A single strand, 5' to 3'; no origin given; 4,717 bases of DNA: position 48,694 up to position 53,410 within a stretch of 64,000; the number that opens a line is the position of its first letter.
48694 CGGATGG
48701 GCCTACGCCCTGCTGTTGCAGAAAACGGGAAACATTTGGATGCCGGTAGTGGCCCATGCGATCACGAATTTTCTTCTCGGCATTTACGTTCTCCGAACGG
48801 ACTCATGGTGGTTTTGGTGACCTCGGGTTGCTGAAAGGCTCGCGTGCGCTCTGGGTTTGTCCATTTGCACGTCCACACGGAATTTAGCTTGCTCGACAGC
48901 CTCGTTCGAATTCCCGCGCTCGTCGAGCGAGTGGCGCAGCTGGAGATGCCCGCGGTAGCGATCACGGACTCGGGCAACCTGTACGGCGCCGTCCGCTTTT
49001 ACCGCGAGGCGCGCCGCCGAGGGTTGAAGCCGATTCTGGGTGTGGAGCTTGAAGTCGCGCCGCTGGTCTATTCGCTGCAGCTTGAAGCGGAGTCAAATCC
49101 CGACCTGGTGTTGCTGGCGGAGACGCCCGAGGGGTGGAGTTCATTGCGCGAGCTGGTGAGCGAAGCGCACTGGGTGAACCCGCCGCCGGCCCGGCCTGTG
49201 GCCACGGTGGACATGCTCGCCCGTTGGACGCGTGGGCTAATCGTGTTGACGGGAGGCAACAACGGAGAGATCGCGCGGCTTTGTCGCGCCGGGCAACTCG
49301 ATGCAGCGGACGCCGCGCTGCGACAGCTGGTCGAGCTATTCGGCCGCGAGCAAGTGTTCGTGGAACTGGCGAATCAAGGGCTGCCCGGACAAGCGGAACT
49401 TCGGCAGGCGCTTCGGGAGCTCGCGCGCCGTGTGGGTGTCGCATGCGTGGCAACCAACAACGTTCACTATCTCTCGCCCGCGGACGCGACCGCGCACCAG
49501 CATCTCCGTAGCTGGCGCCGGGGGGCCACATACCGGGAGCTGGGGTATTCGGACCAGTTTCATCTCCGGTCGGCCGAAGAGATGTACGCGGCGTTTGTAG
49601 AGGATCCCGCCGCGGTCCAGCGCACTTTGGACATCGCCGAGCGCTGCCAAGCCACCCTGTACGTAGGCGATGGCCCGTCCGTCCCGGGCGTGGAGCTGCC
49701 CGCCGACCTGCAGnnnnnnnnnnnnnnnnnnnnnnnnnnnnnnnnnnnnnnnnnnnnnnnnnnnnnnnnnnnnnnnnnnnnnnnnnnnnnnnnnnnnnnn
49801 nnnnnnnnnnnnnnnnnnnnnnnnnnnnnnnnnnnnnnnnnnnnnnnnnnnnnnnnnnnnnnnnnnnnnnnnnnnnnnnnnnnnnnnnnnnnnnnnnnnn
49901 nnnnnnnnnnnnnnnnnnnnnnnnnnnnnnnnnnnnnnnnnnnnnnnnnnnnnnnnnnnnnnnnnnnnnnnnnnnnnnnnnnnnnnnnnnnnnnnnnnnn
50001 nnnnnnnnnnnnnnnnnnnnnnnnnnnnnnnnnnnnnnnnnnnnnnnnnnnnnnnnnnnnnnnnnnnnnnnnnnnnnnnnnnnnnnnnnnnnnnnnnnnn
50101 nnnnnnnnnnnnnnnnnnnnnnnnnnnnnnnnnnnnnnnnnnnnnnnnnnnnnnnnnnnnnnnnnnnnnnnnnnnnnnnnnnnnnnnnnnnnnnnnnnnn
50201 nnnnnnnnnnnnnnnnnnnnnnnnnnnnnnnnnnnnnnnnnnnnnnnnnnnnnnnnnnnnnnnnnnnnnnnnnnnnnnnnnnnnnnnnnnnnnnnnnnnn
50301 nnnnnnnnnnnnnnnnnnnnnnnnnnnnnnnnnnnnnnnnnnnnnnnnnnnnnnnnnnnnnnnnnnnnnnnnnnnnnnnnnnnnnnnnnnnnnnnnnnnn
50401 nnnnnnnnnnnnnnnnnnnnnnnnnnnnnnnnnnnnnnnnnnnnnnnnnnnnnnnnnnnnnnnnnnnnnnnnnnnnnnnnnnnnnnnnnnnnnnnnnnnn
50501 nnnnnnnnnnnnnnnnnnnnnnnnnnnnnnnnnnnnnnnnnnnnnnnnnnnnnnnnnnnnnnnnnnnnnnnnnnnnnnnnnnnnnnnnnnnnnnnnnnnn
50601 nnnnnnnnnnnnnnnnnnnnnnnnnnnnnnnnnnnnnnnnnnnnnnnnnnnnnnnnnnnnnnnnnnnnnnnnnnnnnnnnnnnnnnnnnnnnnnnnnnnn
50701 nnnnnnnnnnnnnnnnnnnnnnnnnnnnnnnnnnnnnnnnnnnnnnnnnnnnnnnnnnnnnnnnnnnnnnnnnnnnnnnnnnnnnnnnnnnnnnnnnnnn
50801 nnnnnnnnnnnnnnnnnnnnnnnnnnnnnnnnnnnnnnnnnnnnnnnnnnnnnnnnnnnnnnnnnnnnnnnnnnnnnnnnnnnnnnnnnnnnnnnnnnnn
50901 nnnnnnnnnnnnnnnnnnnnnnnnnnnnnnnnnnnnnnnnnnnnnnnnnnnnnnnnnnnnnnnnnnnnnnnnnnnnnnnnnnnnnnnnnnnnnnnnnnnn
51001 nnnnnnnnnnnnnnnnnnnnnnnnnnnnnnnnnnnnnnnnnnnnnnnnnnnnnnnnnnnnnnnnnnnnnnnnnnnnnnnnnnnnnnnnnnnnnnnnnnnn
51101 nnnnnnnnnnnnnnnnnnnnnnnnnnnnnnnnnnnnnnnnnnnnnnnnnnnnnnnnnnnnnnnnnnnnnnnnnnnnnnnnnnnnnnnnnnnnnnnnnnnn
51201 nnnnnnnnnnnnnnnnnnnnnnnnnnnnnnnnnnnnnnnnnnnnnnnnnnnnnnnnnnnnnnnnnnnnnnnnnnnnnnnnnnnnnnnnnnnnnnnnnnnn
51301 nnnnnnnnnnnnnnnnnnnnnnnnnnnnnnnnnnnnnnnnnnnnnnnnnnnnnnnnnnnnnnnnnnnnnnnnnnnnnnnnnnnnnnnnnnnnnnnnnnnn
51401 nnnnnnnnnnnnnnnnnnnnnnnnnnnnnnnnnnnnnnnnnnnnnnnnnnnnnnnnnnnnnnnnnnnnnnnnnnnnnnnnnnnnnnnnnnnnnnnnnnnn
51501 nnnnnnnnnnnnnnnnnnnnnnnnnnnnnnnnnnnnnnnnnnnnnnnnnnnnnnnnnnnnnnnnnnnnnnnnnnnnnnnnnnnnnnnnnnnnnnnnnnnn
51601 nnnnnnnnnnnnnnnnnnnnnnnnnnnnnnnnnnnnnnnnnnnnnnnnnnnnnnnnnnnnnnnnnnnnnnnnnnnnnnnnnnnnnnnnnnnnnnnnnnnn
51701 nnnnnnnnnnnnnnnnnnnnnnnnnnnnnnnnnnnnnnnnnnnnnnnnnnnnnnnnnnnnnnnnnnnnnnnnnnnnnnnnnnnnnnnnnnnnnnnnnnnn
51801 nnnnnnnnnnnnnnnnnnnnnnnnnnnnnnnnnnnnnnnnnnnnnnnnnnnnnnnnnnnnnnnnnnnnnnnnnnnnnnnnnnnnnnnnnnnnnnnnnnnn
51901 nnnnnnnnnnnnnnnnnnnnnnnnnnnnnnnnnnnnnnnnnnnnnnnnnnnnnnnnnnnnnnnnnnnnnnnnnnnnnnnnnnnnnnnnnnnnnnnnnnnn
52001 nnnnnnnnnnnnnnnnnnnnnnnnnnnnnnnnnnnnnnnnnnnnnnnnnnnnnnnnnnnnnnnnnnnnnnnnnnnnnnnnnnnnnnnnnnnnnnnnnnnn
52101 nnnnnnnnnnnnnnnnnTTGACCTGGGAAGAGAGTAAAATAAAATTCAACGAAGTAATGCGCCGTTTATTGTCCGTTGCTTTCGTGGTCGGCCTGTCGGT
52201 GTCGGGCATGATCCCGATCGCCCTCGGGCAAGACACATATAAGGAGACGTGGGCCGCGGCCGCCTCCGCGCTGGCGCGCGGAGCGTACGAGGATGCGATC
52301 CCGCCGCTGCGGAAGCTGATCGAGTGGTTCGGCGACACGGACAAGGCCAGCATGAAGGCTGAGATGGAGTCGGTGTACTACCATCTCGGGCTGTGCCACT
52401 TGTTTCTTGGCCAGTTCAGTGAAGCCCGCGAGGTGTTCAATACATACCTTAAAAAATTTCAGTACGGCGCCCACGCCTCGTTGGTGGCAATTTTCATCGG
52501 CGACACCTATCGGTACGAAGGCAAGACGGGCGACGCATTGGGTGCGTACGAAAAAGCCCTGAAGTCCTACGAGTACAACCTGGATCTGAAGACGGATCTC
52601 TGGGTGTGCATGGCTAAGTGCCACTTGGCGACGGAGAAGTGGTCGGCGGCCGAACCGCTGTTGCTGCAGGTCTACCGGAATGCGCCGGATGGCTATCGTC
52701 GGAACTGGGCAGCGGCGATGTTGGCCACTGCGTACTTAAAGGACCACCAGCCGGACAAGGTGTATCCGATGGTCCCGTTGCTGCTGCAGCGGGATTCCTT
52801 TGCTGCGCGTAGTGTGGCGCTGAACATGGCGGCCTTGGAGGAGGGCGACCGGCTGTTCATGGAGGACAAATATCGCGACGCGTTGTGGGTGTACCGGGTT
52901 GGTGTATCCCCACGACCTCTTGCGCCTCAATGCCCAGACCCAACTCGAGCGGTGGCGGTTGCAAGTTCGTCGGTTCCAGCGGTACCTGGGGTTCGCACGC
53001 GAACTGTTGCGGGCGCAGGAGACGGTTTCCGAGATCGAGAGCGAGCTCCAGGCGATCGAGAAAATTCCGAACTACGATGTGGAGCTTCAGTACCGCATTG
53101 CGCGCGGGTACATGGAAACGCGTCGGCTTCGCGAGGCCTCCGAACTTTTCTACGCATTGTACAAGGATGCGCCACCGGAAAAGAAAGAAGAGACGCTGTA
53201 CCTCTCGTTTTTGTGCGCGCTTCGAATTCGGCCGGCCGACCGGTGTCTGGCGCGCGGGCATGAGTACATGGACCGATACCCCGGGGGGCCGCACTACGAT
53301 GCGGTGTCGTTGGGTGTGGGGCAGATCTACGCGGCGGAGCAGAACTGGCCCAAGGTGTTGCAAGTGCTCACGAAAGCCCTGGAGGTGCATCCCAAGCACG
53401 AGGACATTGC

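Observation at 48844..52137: DnaE paralogue with a mutated catalytic Asp pair: a probable polymerase-dead pseudoenzyme that keeps its PHP domain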

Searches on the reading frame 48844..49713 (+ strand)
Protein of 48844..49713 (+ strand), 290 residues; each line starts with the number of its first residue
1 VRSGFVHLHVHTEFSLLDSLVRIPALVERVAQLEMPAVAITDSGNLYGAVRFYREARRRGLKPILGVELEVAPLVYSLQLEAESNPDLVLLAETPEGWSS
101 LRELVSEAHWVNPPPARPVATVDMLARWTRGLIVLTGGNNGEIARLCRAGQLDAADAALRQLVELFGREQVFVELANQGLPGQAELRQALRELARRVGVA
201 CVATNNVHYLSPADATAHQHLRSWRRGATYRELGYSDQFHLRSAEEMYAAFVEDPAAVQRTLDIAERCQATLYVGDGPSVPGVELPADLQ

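Call 25: search_solved_structures(query=window:48844-49713:+, max_evalue=0.001, show_alignments=5)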
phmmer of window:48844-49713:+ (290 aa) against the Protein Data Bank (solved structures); distinct sequences matched with E-value up to 0.001: 13.
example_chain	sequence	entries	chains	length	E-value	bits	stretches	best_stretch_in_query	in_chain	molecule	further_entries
4jom_A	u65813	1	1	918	8.8e-42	146.6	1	4-276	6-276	DNA polymerase III subunit alpha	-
2hpi_A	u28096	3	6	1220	1.1e-39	139.7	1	4-277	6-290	DNA polymerase III alpha subunit | DNA polymerase III subunit alpha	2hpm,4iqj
3e0d_A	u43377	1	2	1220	1.1e-39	139.7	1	4-277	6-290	DNA polymerase III subunit alpha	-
2hnh_A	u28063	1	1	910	2.1e-39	138.8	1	4-276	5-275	DNA polymerase III alpha subunit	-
2hqa_A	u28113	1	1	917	2.1e-39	138.8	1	4-276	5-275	DNA polymerase III alpha subunit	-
5m1s_A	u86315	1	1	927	2.1e-39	138.7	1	4-276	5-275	DNA polymerase III subunit alpha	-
5fku_A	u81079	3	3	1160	3.1e-39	138.2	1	4-276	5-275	DNA POLYMERASE III SUBUNIT ALPHA | DNA POLYMERASE III ALPHA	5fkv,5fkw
4gx8_A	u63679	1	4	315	5e-38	134.2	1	4-271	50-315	DNA polymerase III subunit epsilon,DNA polymerase III subunit alpha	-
4gx9_A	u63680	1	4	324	5.4e-38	134.1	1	4-271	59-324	DNA polymerase III subunit epsilon,DNA polymerase III subunit alpha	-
5lew_A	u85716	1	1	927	9.9e-36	126.7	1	3-271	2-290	DNA polymerase III subunit alpha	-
7pu7_A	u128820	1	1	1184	1.5e-35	126.1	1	3-271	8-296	DNA polymerase III subunit alpha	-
3f2b_A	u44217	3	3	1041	2.2e-13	53.4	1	6-250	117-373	DNA-directed DNA polymerase III alpha chain | GEOBACILLUS KAUSTOPHILUS DNA POLC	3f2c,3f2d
9qpc_A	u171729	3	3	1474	3.5e-11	46.2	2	6-108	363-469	DNA polymerase III PolC-type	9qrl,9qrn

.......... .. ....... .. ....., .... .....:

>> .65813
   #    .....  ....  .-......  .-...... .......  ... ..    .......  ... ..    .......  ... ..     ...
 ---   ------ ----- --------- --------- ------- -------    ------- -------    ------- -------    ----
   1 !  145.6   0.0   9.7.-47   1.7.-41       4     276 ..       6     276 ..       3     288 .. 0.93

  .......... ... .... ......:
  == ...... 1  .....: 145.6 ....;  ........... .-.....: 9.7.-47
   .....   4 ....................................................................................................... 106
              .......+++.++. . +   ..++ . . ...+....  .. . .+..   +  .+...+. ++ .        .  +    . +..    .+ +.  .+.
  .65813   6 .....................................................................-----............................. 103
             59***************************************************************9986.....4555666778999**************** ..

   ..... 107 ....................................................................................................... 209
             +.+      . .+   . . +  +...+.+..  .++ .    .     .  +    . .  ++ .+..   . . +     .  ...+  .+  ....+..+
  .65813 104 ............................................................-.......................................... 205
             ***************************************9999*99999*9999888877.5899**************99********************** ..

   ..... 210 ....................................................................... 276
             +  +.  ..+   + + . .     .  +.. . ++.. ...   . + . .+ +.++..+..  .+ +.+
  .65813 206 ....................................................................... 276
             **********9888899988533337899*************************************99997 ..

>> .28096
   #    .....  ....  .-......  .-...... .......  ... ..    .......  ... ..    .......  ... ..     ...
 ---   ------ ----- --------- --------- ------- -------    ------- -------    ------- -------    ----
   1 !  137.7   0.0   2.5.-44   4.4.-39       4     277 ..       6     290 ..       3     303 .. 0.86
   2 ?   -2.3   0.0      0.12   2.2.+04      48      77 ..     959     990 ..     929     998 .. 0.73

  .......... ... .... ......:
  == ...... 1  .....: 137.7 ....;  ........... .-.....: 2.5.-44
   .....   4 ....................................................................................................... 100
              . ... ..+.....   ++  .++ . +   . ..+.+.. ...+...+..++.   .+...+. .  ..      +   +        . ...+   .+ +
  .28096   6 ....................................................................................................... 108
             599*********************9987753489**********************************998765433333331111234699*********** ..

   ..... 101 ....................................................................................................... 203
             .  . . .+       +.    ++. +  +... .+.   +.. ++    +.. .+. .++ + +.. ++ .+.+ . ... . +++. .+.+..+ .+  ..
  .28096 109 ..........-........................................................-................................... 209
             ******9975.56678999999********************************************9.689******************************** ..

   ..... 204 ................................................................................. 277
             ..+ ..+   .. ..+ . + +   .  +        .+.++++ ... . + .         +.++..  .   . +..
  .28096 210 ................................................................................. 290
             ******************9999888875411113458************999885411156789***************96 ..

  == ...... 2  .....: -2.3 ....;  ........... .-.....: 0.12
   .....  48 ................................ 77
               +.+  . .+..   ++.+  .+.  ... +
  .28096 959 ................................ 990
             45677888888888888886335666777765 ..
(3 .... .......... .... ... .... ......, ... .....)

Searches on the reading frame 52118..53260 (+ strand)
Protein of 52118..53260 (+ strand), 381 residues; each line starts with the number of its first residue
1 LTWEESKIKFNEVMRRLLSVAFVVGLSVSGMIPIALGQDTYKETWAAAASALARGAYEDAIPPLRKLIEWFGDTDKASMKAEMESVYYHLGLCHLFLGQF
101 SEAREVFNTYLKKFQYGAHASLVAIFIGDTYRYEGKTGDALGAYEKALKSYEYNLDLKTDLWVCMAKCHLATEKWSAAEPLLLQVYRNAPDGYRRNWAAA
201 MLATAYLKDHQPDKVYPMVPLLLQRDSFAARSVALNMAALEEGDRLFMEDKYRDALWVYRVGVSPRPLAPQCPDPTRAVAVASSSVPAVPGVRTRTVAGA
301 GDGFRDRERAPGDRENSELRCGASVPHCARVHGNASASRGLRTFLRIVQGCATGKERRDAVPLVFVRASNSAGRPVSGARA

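Call 8: search_protein_families(library=pfam, proteins=[window:52118-53260:+], max_evalue=0.001)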
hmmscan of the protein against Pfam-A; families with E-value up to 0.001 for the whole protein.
window:52118-53260:+ (381 aa): 11 families
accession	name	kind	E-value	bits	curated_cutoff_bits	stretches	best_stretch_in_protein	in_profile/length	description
PF14559.12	TPR_19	-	3e-11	43.9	25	1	134-191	4-57/68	Tetratricopeptide repeat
PF13424.12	TPR_12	-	6.3e-09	36.4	30.1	1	83-152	2-76/77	Tetratricopeptide repeat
PF07719.23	TPR_2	-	1.6e-08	34.5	27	0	86-112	3-29/34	Tetratricopeptide repeat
PF13428.12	TPR_14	-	2.1e-08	34.5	23.5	0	86-114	3-31/44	Tetratricopeptide repeat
PF13432.12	TPR_16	-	6.6e-08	33.3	32.7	0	128-192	4-64/65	Tetratricopeptide repeat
PF13174.12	TPR_6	-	4.1e-07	30.7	26.3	0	86-114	2-30/33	Tetratricopeptide repeat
PF00515.34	TPR_1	-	8.7e-07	28.9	27.8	0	86-109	3-26/34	Tetratricopeptide repeat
PF13181.12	TPR_8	-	5.7e-06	26.5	25.7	0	86-111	3-28/34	Tetratricopeptide repeat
PF13646.12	HEAT_2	-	0.00047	20.8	27.7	0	38-69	10-41/88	HEAT repeats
PF13176.12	TPR_7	-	0.00093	19.6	27.9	0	126-148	4-26/36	Tetratricopeptide repeat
PF12895.13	ANAPC3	-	0.001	19.8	27.2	0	56-110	4-49/82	Anaphase-promoting complex, cyclosome, subunit 3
